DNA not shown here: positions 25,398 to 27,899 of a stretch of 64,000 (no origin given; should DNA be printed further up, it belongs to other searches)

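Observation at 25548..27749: SusD homologue with a SusE/F-type starch-binding tandem module inserted inside its fold, paralogous to the neighbouring susE/F-like gene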

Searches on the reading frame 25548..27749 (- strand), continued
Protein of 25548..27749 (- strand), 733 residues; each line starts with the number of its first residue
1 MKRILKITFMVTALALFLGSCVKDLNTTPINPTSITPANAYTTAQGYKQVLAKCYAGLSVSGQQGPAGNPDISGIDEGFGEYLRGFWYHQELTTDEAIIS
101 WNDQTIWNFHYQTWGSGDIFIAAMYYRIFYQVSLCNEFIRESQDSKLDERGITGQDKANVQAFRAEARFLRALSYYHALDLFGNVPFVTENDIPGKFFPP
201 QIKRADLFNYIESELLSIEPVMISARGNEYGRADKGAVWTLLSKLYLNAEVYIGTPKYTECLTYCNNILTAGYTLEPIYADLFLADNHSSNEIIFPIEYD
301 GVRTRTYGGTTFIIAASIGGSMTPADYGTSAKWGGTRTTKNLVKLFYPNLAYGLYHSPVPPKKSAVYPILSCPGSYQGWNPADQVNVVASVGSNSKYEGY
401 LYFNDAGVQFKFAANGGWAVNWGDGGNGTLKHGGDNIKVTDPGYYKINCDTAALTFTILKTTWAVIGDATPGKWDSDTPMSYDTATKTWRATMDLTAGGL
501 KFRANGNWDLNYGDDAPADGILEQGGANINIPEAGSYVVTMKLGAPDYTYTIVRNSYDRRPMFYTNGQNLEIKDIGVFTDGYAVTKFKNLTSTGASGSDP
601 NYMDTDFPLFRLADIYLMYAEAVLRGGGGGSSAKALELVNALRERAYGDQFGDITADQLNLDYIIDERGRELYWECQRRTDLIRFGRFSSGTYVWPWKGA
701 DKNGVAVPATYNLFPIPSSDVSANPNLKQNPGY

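Call 25: fold_search(model_id=the predicted structure, library=pdb)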
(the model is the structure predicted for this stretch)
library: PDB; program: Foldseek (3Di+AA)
matches with E <= 10: 406; with E <= 0.001: 82
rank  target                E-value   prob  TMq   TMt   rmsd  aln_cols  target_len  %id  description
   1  3jys                  2.9e-37  1.00  0.59  0.89   5.3       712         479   30  Crystal structure of SusD superfamily protein (YP_001298690.1) from Bacteroides vulgatus ATCC 8482 at 2.00 A resolution (released 2009-10-06)
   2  3ck7_D                2.8e-32  1.00  0.57  0.82   8.4       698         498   27  B. thetaiotaomicron SusD with alpha-cyclodextrin (released 2008-04-01)
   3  3ckc_B                2.9e-32  1.00  0.58  0.83   8.5       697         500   27  B. thetaiotaomicron SusD (released 2008-04-01)
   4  3ck9_B                3.2e-32  1.00  0.58  0.81   8.3       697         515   28  B. thetaiotaomicron SusD with maltoheptaose (released 2008-05-20)
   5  3ck9_A                4.8e-32  1.00  0.58  0.82   8.2       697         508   27  B. thetaiotaomicron SusD with maltoheptaose (released 2008-05-20)
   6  3ck7_B                5.5e-32  1.00  0.57  0.84   8.0       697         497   27  B. thetaiotaomicron SusD with alpha-cyclodextrin (released 2008-04-01)
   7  3ckb_A                5.5e-32  1.00  0.58  0.83   8.5       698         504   28  B. thetaiotaomicron SusD with maltotriose (released 2008-04-01)
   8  3ck8_A                6.1e-32  1.00  0.57  0.82   8.3       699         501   27  B. thetaiotaomicron SusD with beta-cyclodextrin (released 2008-04-01)
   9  3ck7_A                1.3e-31  1.00  0.57  0.83   8.4       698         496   27  B. thetaiotaomicron SusD with alpha-cyclodextrin (released 2008-04-01)
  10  3ckb_B                1.7e-31  1.00  0.57  0.83   8.5       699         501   27  B. thetaiotaomicron SusD with maltotriose (released 2008-04-01)
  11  3qnk_A                3.3e-18  1.00  0.47  0.66  16.0       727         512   16  Crystal structure of a SusD-like protein (BF3747) from Bacteroides fragilis NCTC 9343 at 2.70 A resolution (released 2011-03-09)
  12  3qnk_D                4.4e-18  1.00  0.47  0.65  16.1       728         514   17  Crystal structure of a SusD-like protein (BF3747) from Bacteroides fragilis NCTC 9343 at 2.70 A resolution (released 2011-03-09)
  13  3qnk_C                7.2e-18  1.00  0.47  0.66  16.0       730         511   16  Crystal structure of a SusD-like protein (BF3747) from Bacteroides fragilis NCTC 9343 at 2.70 A resolution (released 2011-03-09)
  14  3qnk_B                9.7e-18  1.00  0.46  0.65  16.2       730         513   16  Crystal structure of a SusD-like protein (BF3747) from Bacteroides fragilis NCTC 9343 at 2.70 A resolution (released 2011-03-09)
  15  3jq1_A                3.1e-16  1.00  0.46  0.72  11.9       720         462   13  Crystal structure of SusD superfamily protein (YP_001297730.1) from Bacteroides vulgatus ATCC 8482 at 1.55 A resolutio (released 2009-09-22)
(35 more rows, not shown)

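Call 43: search_protein_families(library=pfam, proteins=[P0125, P0127, P0151, P0153, P0138, P0121, P0123, L046:5962-8523:+], max_evalue=0.01)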
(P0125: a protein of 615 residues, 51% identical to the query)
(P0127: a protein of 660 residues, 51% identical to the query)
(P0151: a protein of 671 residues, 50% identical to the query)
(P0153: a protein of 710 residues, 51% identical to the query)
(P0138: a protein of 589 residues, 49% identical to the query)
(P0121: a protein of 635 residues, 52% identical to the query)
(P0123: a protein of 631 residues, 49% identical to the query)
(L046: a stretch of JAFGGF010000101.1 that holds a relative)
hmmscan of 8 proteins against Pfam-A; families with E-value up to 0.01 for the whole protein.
P0125 (615 aa): 2 families
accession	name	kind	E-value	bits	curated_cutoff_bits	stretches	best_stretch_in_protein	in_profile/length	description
PF07980.17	SusD_RagB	-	2.3e-34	119.9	23.1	1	296-615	2-297/297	SusD family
PF14322.12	SusD-like_3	-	1.6e-08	35.5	27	1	114-248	66-191/191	Starch-binding associating with outer membrane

P0127 (660 aa): 1 family
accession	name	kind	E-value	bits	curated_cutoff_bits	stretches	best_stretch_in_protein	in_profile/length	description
PF07980.17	SusD_RagB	-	2.6e-25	90.1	23.1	1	504-660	128-297/297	SusD family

P0151 (671 aa): 2 families
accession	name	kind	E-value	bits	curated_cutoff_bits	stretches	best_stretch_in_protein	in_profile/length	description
PF07980.17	SusD_RagB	-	1.3e-30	107.5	23.1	1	285-671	2-297/297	SusD family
PF14322.12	SusD-like_3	-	3.4e-05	24.6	27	1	95-238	53-191/191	Starch-binding associating with outer membrane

P0153 (710 aa): 3 families
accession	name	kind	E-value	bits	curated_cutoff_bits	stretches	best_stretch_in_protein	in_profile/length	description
PF07980.17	SusD_RagB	-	1.5e-33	117.1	23.1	1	558-710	130-297/297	SusD family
PF14322.12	SusD-like_3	-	4.3e-06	27.5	27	1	146-246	97-191/191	Starch-binding associating with outer membrane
PF21471.3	Reelin_subrepeat-B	-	0.0099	16.1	27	0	418-477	54-109/127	Reelin subrepeat B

P0138 (589 aa): 2 families
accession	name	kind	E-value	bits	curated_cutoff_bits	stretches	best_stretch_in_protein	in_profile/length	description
PF07980.17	SusD_RagB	-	1.5e-30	107.3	23.1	1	297-589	2-297/297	SusD family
PF14322.12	SusD-like_3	-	0.0014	19.3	27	1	158-251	103-191/191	Starch-binding associating with outer membrane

P0121 (635 aa): 4 families
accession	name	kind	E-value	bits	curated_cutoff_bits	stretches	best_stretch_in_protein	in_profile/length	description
PF07980.17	SusD_RagB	-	2.7e-39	136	23.1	1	321-635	32-297/297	SusD family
PF14322.12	SusD-like_3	-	4.7e-09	37.2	27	1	114-241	64-191/191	Starch-binding associating with outer membrane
PF22058.2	X25_BaPul_like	-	6.5e-09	36.2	27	1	361-437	2-67/87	Pullulanase X25 domain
PF16411.10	SusF_SusE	-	5.8e-08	33.6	27.5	1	375-471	8-106/167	Outer membrane protein SusF_SusE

P0123 (631 aa): 4 families
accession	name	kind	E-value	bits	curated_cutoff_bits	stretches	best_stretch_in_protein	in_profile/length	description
PF07980.17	SusD_RagB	-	8.4e-37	127.8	23.1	1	291-631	1-297/297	SusD family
PF14322.12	SusD-like_3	-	5.7e-14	53.2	27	1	116-236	67-191/191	Starch-binding associating with outer membrane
PF16411.10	SusF_SusE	-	1.5e-08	35.6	27.5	1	365-454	1-95/167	Outer membrane protein SusF_SusE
PF12771.13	SusD-like_2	-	5.1e-06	26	27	1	141-209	76-148/415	Starch-binding associating with outer membrane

L046:5962-8523:+ (853 aa): 3 families
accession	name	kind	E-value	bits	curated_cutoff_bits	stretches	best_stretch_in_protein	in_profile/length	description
PF07980.17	SusD_RagB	-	7.5e-31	108.3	23.1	1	654-853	99-297/297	SusD family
PF16411.10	SusF_SusE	-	2e-23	84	27.5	3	589-707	1-119/167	Outer membrane protein SusF_SusE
PF14322.12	SusD-like_3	-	2.1e-10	41.6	27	1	105-251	54-191/191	Starch-binding associating with outer membrane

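Call 51: list_cluster_members(proteins=[P0001, P0085, P0116])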
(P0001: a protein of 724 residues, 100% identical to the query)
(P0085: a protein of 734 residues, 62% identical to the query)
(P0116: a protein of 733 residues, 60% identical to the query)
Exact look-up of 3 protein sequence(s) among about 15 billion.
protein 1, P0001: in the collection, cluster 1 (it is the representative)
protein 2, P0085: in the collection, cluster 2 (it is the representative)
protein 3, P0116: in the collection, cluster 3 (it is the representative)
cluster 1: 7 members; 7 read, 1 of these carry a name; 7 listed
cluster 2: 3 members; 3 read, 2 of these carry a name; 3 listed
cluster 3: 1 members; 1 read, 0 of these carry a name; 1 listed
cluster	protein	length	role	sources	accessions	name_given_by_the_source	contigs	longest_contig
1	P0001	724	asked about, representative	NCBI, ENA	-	-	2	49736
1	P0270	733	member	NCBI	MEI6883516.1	MAG: RagB/SusD family nutrient uptake outer membrane protein [Bacteroidota bacterium]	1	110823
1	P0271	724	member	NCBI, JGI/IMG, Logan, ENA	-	-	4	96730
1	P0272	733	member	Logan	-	-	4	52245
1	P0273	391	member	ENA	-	-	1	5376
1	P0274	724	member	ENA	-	-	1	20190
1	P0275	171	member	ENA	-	-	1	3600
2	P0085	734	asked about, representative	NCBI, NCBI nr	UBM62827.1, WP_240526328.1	RagB/SusD family nutrient uptake outer membrane protein [Candidatus Sulfidibacterium ...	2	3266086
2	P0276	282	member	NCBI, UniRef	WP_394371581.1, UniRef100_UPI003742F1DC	RagB/SusD family nutrient uptake outer membrane protein [Candidatus Sulfidibacterium ... | RagB/SusD family nutrient uptake outer membrane protein n=1 Tax=Candidatus ...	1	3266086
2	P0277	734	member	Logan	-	-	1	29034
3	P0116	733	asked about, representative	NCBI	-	-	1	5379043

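Call 58: search_protein_families(library=ncbifam, proteins=[window:25548-27749:-], max_evalue=0.001)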
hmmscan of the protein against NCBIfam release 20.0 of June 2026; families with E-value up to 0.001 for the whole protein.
window:25548-27749:- (733 aa): 2 families
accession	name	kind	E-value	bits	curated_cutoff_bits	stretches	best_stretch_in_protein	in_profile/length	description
NF033071.0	SusD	exception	6.1e-132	440.7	725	2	2-350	2-347/558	starch-binding outer membrane lipoprotein SusD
NF033072.0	NanU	exception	8.3e-12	44.9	425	1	585-654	370-431/521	SusD family outer membrane lipoprotein NanU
